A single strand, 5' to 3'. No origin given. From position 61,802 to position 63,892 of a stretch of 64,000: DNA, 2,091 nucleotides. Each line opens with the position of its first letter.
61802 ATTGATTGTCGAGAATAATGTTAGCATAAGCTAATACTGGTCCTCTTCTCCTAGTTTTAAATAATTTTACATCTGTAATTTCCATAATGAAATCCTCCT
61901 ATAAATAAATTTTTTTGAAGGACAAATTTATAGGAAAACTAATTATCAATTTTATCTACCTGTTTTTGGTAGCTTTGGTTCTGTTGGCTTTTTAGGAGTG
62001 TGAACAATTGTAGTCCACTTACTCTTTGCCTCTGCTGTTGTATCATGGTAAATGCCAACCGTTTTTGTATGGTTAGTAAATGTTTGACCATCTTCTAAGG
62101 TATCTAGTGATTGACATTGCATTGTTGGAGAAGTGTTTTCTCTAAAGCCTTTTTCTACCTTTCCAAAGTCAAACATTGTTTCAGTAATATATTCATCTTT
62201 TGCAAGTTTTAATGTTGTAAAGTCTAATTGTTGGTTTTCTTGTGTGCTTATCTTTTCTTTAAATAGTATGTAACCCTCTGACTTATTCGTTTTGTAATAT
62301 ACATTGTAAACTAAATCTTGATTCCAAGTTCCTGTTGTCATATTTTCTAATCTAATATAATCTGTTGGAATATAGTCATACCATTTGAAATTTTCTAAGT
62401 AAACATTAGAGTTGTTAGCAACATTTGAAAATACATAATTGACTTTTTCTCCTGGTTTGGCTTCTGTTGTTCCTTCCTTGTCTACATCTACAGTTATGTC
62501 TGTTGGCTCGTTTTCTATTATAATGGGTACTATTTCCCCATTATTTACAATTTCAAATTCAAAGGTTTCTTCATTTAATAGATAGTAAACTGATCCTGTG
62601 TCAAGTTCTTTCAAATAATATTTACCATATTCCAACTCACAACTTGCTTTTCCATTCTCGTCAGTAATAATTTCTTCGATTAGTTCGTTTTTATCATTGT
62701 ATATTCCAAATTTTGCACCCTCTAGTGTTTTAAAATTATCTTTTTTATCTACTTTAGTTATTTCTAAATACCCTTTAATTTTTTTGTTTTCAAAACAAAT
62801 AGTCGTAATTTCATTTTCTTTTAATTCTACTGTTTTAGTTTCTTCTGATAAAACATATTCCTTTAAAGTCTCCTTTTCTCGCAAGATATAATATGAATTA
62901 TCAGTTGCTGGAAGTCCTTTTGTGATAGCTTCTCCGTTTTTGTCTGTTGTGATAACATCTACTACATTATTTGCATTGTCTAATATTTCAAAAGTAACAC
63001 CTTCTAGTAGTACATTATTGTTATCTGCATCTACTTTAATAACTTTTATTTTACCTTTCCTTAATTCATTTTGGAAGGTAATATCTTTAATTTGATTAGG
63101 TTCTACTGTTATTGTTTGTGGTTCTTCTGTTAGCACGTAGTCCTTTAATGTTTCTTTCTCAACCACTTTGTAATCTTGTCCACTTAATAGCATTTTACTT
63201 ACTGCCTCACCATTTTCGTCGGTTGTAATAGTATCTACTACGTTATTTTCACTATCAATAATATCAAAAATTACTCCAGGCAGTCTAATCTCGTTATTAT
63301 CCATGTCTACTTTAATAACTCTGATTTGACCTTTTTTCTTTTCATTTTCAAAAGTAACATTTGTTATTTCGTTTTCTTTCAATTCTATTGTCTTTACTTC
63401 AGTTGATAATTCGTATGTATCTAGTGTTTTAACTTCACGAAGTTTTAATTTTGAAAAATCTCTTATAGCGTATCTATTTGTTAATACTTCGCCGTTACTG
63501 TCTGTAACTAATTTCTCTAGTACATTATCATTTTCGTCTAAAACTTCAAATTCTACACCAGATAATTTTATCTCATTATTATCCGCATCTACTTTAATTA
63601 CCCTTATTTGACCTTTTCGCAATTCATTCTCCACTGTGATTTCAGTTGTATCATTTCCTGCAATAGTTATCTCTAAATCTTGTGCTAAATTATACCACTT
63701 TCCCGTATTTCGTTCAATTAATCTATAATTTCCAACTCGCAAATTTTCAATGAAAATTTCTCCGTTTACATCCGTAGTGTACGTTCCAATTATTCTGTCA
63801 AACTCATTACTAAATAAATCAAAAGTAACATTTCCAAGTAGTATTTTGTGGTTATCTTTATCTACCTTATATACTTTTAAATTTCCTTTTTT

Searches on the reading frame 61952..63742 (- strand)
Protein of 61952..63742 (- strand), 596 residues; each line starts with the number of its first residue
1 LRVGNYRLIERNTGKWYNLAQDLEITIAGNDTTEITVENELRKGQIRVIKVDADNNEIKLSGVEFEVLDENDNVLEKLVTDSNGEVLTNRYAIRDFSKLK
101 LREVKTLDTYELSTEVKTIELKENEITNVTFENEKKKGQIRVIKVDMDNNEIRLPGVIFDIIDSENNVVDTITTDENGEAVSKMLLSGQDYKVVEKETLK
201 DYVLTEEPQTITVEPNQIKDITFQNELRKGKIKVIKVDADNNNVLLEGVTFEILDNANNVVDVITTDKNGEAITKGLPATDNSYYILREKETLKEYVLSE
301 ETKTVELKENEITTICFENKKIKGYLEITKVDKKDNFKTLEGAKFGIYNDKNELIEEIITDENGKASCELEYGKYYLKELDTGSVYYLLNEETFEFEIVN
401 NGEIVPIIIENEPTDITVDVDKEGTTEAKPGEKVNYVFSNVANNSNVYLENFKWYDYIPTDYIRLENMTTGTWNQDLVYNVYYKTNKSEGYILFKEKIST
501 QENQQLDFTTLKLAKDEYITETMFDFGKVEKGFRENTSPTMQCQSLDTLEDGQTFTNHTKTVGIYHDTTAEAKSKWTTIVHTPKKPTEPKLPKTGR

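Call 44: search_protein_families(library=pfam, proteins=[window:61952-63742:-], max_evalue=0.001)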
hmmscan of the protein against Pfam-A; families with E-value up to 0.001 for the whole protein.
window:61952-63742:- (596 aa): 6 families
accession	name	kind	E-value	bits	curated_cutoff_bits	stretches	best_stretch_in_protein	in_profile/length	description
PF17802.7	SpaA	-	4.6e-57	190.6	23.1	4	138-226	1-90/91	Prealbumin-like fold domain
PF11974.14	bMG3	-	2.3e-13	50.4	34.9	0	60-89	28-57/103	Bacterial alpha-2-macroglobulin MG3 domain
PF13620.12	CarboxypepD_reg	-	7.7e-08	33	32.3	0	240-282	8-50/82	Carboxypeptidase regulatory-like domain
PF17210.9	SdrD_B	-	4.2e-07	30.6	29.7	0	148-210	18-78/112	SdrD B-like domain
PF18419.6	ATP-grasp_6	-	3.7e-05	23.7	25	0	61-76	17-32/54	ATP-grasp-like domain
PF14157.12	YmzC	-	0.0003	21.3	27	0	43-61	37-55/62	YmzC-like protein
